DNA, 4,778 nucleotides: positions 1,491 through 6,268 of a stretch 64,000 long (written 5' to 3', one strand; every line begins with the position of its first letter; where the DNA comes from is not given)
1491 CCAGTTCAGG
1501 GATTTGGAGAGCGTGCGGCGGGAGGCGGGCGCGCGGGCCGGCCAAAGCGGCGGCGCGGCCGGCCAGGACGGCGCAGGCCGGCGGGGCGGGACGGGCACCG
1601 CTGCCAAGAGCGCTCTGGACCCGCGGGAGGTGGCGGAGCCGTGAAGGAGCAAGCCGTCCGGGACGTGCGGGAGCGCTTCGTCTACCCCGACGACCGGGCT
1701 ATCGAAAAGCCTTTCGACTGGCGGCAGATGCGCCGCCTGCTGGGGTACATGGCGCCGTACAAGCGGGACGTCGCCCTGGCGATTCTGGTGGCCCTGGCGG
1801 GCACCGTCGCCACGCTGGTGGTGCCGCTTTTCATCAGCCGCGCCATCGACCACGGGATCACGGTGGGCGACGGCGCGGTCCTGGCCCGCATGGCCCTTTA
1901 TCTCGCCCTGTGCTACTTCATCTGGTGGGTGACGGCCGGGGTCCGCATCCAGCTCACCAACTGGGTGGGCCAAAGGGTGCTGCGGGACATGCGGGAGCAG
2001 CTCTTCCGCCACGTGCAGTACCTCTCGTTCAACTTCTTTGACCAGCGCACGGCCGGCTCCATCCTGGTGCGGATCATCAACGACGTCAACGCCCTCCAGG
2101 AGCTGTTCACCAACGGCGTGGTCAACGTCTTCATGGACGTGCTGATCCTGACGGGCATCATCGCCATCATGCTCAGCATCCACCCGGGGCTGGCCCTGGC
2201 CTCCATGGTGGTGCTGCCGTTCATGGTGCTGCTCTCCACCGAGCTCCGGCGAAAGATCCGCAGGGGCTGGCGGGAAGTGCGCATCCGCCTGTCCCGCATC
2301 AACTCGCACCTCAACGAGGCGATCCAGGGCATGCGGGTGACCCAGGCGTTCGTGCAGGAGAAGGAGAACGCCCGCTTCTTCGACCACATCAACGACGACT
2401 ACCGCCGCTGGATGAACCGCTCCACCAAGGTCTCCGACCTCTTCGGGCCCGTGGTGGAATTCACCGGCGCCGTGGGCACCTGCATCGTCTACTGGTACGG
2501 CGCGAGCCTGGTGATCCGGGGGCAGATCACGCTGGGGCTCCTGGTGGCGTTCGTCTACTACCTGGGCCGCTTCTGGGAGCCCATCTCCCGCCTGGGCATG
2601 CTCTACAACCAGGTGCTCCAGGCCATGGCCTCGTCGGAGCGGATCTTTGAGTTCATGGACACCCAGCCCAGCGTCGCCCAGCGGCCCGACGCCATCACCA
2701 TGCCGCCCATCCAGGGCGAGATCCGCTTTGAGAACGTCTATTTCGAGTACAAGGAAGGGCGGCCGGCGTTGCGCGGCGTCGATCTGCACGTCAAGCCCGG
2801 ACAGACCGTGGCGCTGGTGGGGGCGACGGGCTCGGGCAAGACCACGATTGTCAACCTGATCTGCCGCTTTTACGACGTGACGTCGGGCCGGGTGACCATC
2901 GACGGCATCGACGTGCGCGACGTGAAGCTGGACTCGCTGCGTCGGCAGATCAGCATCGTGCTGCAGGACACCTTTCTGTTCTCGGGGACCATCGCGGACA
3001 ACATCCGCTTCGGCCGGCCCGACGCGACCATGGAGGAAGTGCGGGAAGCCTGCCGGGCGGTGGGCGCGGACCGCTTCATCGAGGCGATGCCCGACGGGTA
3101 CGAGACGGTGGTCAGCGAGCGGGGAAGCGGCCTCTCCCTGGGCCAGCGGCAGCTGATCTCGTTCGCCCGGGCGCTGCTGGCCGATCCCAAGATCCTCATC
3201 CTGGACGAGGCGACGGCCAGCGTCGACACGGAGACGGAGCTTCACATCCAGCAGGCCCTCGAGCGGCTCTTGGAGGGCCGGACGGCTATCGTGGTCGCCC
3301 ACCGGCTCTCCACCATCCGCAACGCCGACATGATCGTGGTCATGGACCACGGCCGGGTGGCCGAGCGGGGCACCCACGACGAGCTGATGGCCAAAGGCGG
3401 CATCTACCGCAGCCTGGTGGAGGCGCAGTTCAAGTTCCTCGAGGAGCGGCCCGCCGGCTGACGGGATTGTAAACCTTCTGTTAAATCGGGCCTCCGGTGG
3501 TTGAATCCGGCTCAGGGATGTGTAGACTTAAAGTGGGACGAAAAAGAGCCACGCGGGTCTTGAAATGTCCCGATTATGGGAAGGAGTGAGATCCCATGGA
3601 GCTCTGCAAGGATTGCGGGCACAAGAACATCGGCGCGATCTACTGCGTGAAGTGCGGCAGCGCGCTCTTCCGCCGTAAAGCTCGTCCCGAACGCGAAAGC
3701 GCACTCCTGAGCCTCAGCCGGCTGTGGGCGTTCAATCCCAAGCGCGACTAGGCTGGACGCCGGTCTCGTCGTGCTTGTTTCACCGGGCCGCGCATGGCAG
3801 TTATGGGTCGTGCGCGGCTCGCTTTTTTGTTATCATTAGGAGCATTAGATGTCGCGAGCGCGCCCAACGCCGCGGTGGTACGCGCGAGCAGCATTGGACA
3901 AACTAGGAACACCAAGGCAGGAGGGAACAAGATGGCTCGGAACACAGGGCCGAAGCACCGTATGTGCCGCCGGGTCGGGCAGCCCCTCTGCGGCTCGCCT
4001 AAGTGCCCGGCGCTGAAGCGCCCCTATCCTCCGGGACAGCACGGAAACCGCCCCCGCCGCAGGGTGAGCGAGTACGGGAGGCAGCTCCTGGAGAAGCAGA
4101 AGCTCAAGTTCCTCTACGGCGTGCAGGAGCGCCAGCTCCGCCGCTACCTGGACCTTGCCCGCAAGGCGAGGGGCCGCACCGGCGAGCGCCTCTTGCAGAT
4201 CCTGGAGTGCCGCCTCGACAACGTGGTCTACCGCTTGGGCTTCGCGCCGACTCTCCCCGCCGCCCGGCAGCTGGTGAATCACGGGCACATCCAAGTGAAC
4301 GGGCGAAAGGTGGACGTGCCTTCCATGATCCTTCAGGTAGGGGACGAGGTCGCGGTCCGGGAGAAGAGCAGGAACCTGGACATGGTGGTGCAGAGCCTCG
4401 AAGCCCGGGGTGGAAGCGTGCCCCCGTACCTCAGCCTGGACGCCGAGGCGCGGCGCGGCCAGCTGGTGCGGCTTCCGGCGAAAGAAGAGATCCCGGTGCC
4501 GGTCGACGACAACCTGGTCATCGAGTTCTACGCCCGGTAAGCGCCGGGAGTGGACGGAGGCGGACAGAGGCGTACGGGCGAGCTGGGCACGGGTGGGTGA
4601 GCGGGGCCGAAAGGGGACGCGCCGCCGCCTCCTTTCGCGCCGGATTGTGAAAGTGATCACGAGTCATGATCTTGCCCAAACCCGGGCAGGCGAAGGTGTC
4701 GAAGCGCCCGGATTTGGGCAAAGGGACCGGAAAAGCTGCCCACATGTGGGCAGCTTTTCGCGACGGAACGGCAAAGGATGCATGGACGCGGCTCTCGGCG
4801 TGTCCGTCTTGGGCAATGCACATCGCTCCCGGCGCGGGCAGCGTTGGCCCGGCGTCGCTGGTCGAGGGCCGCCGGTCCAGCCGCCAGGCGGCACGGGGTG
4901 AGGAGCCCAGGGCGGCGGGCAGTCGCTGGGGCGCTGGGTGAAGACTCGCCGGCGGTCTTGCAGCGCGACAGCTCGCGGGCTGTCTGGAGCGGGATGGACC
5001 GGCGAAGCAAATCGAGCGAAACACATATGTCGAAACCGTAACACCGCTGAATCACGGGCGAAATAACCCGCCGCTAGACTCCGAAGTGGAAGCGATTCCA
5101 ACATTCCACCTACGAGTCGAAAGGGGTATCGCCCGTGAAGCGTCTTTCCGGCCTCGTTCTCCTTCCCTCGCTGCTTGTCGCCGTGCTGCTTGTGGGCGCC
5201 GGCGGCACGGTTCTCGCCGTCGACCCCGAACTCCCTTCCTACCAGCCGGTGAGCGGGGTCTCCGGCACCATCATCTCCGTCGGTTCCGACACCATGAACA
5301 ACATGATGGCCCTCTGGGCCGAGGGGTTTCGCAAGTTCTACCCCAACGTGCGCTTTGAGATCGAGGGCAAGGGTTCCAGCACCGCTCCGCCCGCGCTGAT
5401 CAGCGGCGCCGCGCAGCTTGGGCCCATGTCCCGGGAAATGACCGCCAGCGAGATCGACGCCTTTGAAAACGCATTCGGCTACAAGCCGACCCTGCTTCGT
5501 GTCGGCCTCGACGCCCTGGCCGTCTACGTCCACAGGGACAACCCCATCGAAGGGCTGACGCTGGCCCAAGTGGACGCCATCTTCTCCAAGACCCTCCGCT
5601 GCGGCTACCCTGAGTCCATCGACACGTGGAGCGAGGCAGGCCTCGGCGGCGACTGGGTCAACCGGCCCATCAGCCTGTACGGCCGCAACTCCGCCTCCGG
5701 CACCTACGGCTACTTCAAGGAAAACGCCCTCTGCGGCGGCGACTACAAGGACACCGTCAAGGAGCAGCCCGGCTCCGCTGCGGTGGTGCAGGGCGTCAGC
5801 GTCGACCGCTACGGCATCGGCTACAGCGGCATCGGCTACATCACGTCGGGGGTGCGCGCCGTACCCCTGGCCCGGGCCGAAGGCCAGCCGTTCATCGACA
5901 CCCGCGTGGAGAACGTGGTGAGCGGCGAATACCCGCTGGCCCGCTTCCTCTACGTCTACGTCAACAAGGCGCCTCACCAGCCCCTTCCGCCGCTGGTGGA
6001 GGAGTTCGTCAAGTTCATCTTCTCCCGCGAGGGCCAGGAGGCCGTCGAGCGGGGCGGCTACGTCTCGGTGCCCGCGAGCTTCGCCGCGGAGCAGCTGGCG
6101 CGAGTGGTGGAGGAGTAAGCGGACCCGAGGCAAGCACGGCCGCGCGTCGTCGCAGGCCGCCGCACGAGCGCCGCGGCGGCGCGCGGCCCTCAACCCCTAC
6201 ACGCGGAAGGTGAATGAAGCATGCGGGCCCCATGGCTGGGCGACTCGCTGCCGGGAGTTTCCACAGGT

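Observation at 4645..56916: A ~108-nt modular intergenic element occurs six times, always on the plus strand, with three palindromes in exact 32-bp register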

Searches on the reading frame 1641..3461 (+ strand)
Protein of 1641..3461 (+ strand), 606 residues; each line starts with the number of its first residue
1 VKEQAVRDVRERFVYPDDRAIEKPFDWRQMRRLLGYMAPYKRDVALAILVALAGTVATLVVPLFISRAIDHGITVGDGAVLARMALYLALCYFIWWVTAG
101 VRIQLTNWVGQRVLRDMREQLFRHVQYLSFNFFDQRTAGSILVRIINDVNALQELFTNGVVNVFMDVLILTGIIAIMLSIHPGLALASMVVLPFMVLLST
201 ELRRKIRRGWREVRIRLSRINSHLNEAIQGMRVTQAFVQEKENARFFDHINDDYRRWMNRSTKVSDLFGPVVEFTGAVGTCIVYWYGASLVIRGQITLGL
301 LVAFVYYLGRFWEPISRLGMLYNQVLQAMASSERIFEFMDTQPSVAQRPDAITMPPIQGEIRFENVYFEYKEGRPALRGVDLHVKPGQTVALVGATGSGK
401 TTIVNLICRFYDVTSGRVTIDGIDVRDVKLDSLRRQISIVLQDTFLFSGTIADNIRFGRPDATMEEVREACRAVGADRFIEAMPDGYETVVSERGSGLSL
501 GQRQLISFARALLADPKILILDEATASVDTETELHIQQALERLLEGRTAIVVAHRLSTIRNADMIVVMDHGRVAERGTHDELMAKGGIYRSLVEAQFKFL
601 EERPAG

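Call 41: find_encoding_contigs(protein=window:1641-3461:+, flank=10000, max_places=4)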
Protein window:1641-3461:+ (606 aa): 2 contigs read that carry it; 2 places shown.
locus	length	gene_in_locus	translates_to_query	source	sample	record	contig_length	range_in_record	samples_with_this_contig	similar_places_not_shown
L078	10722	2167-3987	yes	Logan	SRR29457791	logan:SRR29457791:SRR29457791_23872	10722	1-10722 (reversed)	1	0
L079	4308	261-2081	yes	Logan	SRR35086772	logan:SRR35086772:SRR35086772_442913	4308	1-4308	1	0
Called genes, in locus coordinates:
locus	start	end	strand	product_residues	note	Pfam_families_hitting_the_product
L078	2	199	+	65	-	?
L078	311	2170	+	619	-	PF00664:ABC_membrane, PF00005:ABC_tran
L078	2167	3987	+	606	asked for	PF00664:ABC_membrane, PF00005:ABC_tran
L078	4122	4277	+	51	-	-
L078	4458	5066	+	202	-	PF00163:Ribosomal_S4, PF01479:S4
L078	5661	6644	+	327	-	PF12849:PBP_like_2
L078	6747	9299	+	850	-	PF23098:Beta-prop_NOL10_N (faint), PF00528:BPD_transp_1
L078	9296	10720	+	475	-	?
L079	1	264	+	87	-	?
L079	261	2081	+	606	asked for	PF00664:ABC_membrane, PF00005:ABC_tran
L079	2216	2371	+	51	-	-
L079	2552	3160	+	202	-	PF00163:Ribosomal_S4, PF01479:S4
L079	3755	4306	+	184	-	?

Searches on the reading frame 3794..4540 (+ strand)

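Call 10: search_protein_families(library=pfam, proteins=[window:3794-4540:+])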
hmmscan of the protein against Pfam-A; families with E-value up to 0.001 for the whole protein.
window:3794-4540:+ (248 aa): 2 families
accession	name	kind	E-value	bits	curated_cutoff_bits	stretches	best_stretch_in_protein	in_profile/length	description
PF00163.24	Ribosomal_S4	-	7.4e-27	94.3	23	1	49-138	1-95/95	Ribosomal protein S4/S9 N-terminal domain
PF01479.30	S4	-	4.3e-19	68.4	22.8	1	140-186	2-48/48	S4 domain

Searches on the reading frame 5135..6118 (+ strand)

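Call 10: search_protein_families(library=pfam, proteins=[window:5135-6118:+])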
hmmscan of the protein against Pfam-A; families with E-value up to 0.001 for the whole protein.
window:5135-6118:+ (327 aa): 1 family
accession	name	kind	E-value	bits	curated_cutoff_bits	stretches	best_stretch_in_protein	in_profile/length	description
PF12849.12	PBP_like_2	-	4.4e-32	112.3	27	1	40-299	6-267/267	PBP superfamily domain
